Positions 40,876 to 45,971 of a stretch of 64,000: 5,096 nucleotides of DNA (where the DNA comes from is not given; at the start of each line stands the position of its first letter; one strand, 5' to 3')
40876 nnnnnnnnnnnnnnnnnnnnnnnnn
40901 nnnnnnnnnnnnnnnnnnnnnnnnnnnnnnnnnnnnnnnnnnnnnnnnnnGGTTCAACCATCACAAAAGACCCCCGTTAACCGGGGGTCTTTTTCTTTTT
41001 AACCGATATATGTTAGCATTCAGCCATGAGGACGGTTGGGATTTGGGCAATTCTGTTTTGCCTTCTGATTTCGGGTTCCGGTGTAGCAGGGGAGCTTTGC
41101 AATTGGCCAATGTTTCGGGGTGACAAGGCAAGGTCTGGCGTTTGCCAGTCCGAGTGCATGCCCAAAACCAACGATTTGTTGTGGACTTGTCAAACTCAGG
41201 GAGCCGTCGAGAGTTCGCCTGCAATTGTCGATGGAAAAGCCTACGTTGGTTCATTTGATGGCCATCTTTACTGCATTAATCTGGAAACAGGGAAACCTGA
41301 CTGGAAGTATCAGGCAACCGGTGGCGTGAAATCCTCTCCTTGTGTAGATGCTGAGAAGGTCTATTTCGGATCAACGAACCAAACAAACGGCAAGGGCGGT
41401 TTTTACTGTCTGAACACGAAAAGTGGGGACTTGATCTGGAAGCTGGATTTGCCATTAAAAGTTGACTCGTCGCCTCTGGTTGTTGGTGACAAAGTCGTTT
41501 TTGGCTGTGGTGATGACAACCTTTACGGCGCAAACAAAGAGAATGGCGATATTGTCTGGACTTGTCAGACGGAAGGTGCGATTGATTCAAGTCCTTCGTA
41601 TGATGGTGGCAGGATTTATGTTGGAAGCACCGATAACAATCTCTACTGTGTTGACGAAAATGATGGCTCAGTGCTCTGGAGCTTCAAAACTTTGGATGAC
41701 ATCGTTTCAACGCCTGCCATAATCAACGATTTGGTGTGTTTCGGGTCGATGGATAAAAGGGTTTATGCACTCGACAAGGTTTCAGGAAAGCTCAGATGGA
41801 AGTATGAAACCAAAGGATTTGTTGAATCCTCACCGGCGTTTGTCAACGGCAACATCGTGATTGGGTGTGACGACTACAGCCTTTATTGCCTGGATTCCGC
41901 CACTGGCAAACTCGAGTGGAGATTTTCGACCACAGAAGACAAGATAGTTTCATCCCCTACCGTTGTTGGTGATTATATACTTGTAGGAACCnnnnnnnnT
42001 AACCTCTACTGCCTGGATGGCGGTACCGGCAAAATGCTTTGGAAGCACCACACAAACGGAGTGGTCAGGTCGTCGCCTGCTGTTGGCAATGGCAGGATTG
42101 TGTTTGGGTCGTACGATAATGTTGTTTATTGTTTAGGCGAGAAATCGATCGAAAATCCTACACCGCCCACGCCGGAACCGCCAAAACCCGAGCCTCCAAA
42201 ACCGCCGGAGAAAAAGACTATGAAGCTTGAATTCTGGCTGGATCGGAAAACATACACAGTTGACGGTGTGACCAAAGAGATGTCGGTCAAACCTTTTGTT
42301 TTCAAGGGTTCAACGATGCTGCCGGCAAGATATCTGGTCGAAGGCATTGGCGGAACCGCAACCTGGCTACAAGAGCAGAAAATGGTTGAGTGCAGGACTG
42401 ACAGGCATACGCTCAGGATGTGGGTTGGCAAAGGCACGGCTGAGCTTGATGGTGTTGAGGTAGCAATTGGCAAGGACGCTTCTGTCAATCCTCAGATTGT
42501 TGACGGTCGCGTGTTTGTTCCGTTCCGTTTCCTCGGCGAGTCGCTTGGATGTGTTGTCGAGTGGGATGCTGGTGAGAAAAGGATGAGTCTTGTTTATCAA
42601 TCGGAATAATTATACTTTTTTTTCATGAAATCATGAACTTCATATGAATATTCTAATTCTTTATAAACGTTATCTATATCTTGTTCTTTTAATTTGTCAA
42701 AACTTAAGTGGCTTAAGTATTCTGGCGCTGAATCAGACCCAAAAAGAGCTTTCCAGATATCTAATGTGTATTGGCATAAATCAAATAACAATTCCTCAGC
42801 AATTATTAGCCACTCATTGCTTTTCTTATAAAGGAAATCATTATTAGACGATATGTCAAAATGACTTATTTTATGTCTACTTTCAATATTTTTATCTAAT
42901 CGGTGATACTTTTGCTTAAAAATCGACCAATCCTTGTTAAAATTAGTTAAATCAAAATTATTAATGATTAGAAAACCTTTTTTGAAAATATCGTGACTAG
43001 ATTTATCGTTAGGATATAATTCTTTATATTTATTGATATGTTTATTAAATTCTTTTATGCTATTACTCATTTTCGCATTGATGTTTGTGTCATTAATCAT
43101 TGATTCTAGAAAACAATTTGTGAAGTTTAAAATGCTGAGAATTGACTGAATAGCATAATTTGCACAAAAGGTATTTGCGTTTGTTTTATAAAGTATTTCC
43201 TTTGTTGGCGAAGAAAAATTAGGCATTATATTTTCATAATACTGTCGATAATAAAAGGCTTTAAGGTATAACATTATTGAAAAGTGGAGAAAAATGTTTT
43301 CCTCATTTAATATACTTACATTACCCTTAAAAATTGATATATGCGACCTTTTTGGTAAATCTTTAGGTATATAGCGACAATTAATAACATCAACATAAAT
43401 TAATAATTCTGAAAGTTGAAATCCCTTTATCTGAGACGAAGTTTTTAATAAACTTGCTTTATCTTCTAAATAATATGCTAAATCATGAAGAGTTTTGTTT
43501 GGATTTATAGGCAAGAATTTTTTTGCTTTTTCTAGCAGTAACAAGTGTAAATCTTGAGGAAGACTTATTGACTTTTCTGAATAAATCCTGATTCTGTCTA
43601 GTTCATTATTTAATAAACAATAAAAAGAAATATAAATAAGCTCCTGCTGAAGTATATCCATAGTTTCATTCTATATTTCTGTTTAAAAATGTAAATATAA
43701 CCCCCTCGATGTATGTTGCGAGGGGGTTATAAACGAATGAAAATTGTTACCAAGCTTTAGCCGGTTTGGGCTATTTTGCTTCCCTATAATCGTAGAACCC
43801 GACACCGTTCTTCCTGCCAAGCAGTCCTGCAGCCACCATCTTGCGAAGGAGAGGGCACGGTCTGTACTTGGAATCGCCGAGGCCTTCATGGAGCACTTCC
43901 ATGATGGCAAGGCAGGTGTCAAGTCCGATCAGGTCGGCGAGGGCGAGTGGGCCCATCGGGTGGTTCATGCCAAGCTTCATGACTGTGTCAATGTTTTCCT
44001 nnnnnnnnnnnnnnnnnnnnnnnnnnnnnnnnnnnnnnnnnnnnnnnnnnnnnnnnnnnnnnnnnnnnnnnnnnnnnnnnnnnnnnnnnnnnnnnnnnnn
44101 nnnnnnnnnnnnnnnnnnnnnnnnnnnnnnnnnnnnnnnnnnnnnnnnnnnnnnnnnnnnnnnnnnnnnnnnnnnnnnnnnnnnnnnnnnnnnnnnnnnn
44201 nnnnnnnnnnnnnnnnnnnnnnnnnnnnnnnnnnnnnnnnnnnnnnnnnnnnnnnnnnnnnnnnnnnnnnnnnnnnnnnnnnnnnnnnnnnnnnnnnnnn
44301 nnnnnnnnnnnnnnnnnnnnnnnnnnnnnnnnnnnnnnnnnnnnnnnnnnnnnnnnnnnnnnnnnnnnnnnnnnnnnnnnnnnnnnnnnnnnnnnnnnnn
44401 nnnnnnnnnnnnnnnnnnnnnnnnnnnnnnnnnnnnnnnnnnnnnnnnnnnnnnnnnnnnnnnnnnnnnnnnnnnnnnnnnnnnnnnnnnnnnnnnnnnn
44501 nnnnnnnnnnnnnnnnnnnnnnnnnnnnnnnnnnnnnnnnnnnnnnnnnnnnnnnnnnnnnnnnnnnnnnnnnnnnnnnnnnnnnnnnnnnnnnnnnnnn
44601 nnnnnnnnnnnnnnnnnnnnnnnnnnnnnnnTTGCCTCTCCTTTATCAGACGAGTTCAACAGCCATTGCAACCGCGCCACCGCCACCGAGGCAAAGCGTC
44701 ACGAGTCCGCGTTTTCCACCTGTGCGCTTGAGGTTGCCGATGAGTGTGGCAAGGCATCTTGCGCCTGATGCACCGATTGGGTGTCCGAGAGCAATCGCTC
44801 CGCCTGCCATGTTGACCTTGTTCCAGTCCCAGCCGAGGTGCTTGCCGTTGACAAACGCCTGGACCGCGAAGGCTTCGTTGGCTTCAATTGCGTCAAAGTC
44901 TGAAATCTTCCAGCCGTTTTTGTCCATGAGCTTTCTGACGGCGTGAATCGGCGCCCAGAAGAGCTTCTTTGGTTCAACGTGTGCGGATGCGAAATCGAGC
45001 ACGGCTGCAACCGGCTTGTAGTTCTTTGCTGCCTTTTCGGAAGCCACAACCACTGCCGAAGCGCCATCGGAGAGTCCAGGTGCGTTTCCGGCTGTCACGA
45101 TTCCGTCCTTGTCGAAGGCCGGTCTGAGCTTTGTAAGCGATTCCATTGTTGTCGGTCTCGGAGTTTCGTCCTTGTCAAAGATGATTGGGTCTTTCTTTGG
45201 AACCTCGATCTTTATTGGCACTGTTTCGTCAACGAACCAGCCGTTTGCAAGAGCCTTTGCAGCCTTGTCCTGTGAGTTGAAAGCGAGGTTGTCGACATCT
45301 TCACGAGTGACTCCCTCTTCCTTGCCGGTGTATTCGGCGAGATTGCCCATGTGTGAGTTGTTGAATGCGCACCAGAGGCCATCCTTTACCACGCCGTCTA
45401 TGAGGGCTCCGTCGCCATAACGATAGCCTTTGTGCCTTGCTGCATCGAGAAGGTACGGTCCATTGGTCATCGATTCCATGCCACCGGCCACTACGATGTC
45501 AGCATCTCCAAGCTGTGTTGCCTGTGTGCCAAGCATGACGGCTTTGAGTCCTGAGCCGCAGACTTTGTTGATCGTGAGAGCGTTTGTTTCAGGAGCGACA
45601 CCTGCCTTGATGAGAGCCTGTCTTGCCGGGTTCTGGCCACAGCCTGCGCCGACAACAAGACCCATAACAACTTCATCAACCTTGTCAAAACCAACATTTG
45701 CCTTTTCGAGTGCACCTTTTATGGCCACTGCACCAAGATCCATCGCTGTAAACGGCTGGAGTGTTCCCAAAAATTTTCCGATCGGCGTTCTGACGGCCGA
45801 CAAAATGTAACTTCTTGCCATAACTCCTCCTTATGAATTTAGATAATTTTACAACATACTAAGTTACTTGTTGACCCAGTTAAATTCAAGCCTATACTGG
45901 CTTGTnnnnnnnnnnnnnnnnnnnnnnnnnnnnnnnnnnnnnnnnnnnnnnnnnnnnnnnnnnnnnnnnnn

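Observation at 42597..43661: Second AT-rich orphan gene inserted between the PQQ-propeller gene and the hbd terminator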

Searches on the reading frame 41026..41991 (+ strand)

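Call 43: search_protein_families(library=pfam, proteins=[window:41026-41991:+], max_evalue=0.01)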
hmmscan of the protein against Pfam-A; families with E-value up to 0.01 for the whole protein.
window:41026-41991:+ (322 aa): 7 families
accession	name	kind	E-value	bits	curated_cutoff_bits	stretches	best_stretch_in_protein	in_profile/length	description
PF13570.13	Beta-prop_ACSF4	-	4.4e-65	220.7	133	2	124-319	29-230/329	Beta-alanine-activating enzyme, beta-propeller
PF13360.13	PQQ_2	-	9.9e-44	150.2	27.6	3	187-320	26-174/233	Outer membrane protein assembly factor BamB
PF01011.28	PQQ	-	1.3e-14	54.3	26.7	1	228-263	51-86/595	Glucose/ethanol/alcohol dehydrogenase, beta-propeller domain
PF25292.1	Beta-prop_CGLA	-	9.6e-11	42.1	26.8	1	197-258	47-110/316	Lambda-carrageenase beta-propeller domain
PF14435.11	SUKH-4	-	1.6e-06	28.8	25.5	0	175-218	60-103/179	SUKH-4 immunity protein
PF23414.1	Beta-prop_EML_2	-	0.00036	20.4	90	0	160-250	15-109/266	Echinoderm microtubule-associated protein second beta-propeller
PF14567.11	SUKH_5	-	0.0013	19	27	0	196-221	92-123/142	SMI1-KNR4 cell-wall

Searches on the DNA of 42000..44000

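Call 97: search_rna_families(source=window, start=42000, end=44000, threshold=evalue, max_evalue=1)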
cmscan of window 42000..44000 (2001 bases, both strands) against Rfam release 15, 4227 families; matches with E-value up to 1: 0.
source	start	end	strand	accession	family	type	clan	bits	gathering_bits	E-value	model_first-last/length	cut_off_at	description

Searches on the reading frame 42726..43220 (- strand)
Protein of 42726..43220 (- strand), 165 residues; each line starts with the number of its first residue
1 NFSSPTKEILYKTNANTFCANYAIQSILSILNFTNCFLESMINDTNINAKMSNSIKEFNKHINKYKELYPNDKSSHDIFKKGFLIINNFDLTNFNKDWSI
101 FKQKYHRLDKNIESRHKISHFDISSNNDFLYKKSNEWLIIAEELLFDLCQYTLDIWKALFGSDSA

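Call 95: search_solved_structures(query=A6, max_evalue=10, show_alignments=3)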
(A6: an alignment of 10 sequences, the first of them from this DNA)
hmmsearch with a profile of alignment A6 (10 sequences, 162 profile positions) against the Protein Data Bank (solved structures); distinct sequences matched with E-value up to 10: 7.
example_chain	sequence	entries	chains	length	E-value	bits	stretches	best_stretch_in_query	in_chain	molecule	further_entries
2o0m_A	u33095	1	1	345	0.39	13.7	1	16-68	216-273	Transcriptional regulator, SorC family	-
3ipx_A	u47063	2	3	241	0.55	13.3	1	57-112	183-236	Deoxycytidine kinase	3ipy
2a2z_A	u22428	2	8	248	0.61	13.1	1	57-112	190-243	Deoxycytidine kinase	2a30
4ofz_A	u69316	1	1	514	0.62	13.1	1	52-143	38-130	Trehalose-phosphatase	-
1p5z_B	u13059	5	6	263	0.66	13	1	57-112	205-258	Deoxycytidine kinase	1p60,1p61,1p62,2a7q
5e0o_A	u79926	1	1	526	0.7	12.9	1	52-143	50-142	Trehalose-phosphatase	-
7jh5_A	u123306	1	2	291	6.4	9.8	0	54-115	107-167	Co-LOCKR: de novo designed protein switch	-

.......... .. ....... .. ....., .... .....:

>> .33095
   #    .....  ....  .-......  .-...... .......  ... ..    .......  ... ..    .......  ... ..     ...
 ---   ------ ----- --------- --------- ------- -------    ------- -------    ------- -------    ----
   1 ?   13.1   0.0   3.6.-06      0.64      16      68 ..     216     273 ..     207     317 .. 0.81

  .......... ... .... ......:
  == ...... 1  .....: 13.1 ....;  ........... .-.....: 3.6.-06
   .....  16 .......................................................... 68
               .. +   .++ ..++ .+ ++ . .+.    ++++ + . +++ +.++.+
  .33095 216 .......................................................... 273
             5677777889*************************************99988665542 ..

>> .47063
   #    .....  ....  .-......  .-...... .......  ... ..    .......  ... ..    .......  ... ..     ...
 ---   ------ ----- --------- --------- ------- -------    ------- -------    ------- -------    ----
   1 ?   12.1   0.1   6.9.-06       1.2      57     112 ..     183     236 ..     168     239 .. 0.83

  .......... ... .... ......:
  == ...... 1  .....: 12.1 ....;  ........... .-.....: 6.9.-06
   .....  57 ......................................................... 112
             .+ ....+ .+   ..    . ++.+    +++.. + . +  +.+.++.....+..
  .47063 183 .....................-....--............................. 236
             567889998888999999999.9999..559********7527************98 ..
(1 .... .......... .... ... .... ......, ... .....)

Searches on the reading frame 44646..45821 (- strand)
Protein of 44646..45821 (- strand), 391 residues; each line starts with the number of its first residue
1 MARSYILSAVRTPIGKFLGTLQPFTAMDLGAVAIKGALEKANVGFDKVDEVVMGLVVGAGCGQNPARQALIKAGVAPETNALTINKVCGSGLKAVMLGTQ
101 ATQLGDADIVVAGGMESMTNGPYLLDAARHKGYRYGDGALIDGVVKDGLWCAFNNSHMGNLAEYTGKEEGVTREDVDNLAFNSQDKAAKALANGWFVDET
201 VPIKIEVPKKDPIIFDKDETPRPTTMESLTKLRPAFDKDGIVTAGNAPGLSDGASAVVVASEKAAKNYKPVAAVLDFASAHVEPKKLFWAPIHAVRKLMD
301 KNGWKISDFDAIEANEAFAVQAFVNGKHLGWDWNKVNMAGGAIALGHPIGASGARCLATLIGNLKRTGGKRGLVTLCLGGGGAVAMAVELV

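Call 35: find_related_loci(query=window:44646-45821:-, collection=genome_contigs, flank=10000)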
Query window:44646-45821:- (391 aa) in genome_contigs; peptide patterns used: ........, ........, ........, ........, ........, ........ (x = any residue, [..] = any of these).
600 stretches matched a pattern (row limit reached: there are more); 599 encode a relative of the query (tblastn E <= 1e-3); the best 80 are kept; 80 distinct loci.
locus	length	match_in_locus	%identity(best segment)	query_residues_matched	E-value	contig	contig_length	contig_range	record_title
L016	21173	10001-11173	71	1-391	0e+0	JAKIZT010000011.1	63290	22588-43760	MAG: Caldisericales bacterium isolate UR.bin110 NODE_11_length_63290_cov_11.539335, whole genome shotgun sequence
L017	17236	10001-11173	71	1-391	0e+0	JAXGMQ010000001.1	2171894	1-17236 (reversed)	MAG: Caldisericia bacterium isolate AnMBR.bin236 bin236_1, whole genome shotgun sequence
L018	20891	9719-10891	55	1-389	8e-134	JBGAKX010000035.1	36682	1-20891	MAG: Blastocatellia bacterium isolate MAG_AAO_H125.29 AAOH125-29_opera_contig_2586, whole genome shotgun sequence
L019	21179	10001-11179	55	1-391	5e-130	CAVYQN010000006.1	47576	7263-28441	MAG: Candidatus Krumholzibacteria bacterium isolate MFD04716.bin.2.305 genome assembly, contig: contig_41601, whole geno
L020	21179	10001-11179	53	1-391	2e-127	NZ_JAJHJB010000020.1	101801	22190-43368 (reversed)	Pelosinus baikalensis strain Bkl1 NODE_20_length_101801_cov_83.187683, whole genome shotgun sequence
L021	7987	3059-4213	53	6-388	8e-127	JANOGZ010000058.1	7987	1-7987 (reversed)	MAG: Pyrinomonadaceae bacterium isolate SOY_64_concoct_390 SOY_64_k141_475359, whole genome shotgun sequence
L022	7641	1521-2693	54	3-389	4e-127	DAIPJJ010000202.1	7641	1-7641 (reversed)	MAG TPA_asm: Terriglobales bacterium isolate CTOTU9907 NODE_761_length_7641_cov_5.494727, whole genome shotgun sequence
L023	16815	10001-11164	54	6-389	1e-126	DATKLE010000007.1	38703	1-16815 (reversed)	MAG TPA_asm: Terriglobales bacterium isolate SMAG_U14677 k141_3791978, whole genome shotgun sequence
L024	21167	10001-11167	55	4-389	1e-126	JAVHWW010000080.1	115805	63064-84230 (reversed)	MAG: Acidobacteriota bacterium isolate BP_25 scaffold_4933733, whole genome shotgun sequence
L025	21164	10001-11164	53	6-389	2e-125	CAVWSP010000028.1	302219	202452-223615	MAG: Terriglobia bacterium isolate MFD05442.bin.2.67 genome assembly, contig: contig_6727, whole genome shotgun sequence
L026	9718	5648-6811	56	6-389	1e-125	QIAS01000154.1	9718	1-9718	MAG: Acidobacteria bacterium isolate gp1 AA123 14_1009_12_20cm_scaffold_6306_curated, whole genome shotgun sequence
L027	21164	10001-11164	53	6-389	1e-125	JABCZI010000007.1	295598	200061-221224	MAG: Acidobacteria bacterium isolate Inc-BW-C-12-M_MAG19 Ga0210394_10000046, whole genome shotgun sequence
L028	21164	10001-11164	54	6-389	2e-125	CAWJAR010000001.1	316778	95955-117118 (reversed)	MAG: uncultured Acidobacteriaceae bacterium isolate MFD06298.bin.1.70 genome assembly, contig: contig_10034, whole genom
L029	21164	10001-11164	55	6-389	3e-125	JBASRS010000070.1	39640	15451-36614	MAG: Terriglobales bacterium isolate MFD13510_ilm_asm_bin1 k127_6061, whole genome shotgun sequence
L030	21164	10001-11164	53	6-389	2e-124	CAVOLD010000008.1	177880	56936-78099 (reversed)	MAG: uncultured Acidobacteriota bacterium isolate MFD10071.bin.1.71 genome assembly, contig: contig_47634, whole genome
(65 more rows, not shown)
